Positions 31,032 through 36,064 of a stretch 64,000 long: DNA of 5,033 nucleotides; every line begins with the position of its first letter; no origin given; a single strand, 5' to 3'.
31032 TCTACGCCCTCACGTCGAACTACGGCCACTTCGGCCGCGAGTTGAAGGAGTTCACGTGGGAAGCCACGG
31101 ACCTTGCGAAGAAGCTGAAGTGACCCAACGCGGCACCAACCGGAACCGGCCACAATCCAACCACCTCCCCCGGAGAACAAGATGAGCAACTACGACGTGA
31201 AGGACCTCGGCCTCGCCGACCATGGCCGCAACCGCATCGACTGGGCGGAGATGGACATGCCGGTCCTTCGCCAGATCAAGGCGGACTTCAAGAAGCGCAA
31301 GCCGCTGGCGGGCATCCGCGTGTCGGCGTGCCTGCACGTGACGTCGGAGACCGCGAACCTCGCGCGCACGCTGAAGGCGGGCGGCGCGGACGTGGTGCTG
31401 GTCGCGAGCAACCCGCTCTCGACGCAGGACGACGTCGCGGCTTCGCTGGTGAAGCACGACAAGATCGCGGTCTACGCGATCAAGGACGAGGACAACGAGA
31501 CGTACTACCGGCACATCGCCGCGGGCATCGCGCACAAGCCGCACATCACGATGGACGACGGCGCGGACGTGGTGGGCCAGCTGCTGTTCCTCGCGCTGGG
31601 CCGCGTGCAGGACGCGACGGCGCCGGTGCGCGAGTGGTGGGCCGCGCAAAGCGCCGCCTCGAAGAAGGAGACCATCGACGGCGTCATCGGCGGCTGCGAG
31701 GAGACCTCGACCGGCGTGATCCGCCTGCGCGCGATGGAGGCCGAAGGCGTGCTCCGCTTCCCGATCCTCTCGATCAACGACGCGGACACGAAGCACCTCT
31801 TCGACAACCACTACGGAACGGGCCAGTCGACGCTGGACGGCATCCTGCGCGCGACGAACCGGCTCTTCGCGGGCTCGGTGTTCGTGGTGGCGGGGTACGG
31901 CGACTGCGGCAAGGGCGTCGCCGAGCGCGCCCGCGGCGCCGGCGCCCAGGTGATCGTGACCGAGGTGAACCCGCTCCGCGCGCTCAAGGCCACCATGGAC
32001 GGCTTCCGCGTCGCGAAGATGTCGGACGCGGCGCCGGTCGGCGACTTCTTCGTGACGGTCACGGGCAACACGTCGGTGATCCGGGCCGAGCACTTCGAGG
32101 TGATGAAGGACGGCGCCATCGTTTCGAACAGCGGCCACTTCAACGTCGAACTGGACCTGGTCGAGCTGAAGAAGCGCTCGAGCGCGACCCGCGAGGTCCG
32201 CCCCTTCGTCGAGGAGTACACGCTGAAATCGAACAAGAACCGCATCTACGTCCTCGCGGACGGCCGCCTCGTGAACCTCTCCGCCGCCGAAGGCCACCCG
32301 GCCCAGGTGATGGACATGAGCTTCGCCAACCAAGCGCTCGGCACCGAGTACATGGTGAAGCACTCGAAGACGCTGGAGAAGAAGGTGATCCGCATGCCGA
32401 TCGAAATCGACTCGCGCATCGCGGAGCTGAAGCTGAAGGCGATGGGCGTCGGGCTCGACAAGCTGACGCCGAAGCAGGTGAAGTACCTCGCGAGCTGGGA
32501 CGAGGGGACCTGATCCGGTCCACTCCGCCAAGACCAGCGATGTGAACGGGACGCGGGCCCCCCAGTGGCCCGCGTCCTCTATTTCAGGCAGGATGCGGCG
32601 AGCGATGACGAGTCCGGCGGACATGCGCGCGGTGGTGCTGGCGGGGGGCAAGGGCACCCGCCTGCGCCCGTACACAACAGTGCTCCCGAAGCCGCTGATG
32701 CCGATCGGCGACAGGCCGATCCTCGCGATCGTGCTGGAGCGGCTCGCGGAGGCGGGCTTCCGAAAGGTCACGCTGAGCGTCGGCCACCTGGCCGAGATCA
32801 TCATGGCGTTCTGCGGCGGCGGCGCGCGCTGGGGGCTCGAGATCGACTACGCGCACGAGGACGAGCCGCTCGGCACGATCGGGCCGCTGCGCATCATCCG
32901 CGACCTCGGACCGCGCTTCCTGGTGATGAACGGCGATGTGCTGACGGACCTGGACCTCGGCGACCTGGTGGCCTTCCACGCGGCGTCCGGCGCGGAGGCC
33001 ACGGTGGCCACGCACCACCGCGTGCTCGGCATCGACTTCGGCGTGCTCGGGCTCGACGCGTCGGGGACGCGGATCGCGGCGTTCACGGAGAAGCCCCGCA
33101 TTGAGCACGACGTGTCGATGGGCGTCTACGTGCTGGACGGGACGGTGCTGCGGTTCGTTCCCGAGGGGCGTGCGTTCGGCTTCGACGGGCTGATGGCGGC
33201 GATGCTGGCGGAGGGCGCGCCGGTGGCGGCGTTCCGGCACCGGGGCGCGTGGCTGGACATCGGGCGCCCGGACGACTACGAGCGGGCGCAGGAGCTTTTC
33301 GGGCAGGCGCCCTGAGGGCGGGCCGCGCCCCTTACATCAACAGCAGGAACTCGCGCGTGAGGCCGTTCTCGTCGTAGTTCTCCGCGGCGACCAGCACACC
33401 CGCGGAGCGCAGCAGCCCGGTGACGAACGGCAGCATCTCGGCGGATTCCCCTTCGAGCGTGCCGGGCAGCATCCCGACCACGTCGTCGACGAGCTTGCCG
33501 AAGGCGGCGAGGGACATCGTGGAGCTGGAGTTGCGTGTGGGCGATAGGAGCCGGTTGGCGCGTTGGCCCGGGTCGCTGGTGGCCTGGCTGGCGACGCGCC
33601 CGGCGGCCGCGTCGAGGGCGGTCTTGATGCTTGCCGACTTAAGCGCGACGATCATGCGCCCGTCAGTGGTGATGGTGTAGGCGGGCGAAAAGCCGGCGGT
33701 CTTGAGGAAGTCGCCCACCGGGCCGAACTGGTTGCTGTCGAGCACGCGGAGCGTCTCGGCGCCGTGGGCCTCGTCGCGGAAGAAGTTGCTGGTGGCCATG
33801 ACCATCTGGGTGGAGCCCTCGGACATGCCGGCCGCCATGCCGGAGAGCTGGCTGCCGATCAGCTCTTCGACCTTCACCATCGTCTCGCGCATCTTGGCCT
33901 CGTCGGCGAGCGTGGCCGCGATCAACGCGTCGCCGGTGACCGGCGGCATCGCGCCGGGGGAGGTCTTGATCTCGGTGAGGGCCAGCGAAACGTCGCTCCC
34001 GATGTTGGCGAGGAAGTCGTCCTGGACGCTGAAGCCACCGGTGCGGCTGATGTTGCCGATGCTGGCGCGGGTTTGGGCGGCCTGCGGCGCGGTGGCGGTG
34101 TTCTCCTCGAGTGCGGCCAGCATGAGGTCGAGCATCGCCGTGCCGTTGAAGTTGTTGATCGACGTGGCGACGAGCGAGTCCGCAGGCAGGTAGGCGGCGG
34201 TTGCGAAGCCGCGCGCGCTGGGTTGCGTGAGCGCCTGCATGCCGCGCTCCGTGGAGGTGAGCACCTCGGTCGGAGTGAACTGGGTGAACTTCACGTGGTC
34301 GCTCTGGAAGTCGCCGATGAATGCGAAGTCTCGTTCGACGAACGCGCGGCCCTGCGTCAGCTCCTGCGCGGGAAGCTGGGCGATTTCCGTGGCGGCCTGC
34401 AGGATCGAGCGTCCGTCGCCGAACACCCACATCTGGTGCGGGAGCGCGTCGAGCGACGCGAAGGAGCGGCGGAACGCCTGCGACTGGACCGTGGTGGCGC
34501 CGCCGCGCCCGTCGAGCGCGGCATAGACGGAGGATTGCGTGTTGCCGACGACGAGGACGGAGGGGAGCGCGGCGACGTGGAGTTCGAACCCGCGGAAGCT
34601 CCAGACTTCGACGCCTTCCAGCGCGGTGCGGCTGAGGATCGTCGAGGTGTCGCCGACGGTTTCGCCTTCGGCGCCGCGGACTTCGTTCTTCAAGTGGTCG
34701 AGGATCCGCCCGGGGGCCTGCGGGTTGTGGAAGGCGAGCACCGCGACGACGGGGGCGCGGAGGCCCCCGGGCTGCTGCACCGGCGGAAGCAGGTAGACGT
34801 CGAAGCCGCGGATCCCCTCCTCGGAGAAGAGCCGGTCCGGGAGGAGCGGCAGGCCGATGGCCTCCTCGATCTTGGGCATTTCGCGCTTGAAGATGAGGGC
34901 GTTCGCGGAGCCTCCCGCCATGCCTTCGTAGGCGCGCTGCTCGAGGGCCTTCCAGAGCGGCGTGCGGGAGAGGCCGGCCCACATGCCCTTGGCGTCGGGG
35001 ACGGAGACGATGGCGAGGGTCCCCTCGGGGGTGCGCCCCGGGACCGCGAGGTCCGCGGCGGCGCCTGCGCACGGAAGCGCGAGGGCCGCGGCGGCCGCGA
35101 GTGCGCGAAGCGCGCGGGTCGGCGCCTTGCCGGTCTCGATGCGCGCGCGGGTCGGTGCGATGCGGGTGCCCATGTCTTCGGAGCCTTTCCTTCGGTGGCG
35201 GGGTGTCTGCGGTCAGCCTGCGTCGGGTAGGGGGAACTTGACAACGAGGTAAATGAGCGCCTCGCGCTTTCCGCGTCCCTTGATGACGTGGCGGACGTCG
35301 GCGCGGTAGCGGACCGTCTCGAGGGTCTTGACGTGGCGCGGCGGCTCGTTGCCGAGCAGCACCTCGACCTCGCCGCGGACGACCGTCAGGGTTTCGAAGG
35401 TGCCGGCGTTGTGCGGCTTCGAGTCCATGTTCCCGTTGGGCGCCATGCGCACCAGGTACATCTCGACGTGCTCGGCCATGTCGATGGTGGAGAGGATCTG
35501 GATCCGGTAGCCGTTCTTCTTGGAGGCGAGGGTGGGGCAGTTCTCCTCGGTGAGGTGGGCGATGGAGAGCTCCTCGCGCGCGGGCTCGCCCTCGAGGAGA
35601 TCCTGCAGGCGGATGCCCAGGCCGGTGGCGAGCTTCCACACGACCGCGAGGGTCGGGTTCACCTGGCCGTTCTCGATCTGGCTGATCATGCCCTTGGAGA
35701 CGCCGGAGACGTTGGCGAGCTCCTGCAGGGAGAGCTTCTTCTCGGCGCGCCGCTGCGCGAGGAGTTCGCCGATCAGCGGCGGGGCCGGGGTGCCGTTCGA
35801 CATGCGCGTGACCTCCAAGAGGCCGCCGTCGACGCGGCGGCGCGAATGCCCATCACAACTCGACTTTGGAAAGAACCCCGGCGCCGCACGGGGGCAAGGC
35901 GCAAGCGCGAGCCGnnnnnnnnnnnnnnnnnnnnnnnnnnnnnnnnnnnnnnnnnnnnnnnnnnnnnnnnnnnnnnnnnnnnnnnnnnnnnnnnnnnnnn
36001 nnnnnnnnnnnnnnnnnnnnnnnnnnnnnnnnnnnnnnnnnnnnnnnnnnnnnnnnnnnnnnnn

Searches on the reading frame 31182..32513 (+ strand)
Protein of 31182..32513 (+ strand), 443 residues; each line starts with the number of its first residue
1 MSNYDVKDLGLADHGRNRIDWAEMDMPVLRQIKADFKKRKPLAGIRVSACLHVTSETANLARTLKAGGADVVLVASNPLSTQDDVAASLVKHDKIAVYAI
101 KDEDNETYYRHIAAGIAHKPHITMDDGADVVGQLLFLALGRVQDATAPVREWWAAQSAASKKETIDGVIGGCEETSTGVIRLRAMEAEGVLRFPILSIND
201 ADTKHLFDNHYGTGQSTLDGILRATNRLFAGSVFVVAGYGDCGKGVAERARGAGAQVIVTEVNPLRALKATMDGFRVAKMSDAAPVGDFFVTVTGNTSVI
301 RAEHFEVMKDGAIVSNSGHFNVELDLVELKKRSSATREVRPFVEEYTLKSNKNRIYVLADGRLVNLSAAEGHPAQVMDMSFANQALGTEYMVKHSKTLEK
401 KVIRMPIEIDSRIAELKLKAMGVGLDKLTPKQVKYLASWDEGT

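Call 50: search_protein_families(library=pfam, proteins=[window:31182-32513:+], max_evalue=0.0001)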
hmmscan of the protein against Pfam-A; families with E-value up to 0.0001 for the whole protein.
window:31182-32513:+ (443 aa): 4 families
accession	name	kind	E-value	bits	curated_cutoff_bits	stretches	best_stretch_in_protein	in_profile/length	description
PF05221.23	AdoHcyase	-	2e-58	198.3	25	1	3-439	1-288/299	S-adenosyl-L-homocysteine hydrolase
PF00670.27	AdoHcyase_NAD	-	2.7e-54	184.1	27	1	209-370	1-161/162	S-adenosyl-L-homocysteine hydrolase, NAD binding domain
PF02826.25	2-Hacid_dh_C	-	2.2e-08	34.1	25.1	1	229-318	34-127/178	D-isomer specific 2-hydroxyacid dehydrogenase, NAD binding domain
PF07991.19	KARI_N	-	9.7e-07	28.9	20.6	1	234-332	7-109/165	Acetohydroxy acid isomeroreductase, NADPH-binding domain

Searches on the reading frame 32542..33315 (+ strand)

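Call 50: search_protein_families(library=pfam, proteins=[window:32542-33315:+], max_evalue=0.0001)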
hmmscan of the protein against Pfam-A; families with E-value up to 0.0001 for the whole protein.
window:32542-33315:+ (257 aa): 2 families
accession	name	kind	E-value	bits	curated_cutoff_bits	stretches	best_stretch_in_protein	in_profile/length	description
PF00483.29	NTP_transferase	-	6.2e-39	134.5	21.2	1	30-251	2-240/245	Nucleotidyl transferase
PF12804.13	NTP_transf_3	-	6.3e-11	43.1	27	1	30-159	1-124/160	MobA-like NTP transferase domain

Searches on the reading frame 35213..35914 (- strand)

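Call 50: search_protein_families(library=pfam, proteins=[window:35213-35914:-], max_evalue=0.0001)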
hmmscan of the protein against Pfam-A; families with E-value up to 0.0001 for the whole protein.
window:35213-35914:- (233 aa): 4 families
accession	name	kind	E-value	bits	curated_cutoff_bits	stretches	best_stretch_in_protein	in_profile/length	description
PF01381.28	HTH_3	-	1.3e-14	54.4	23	1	52-106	1-55/55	Helix-turn-helix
PF13560.12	HTH_31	-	5.5e-10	39.8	27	1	48-101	2-56/64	Helix-turn-helix domain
PF12844.13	HTH_19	-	2.9e-07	30.7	30.2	1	49-109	1-61/64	Helix-turn-helix domain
PF13443.12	HTH_26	-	3.2e-06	27.7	22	1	53-110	3-61/63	Cro/C1-type HTH DNA-binding domain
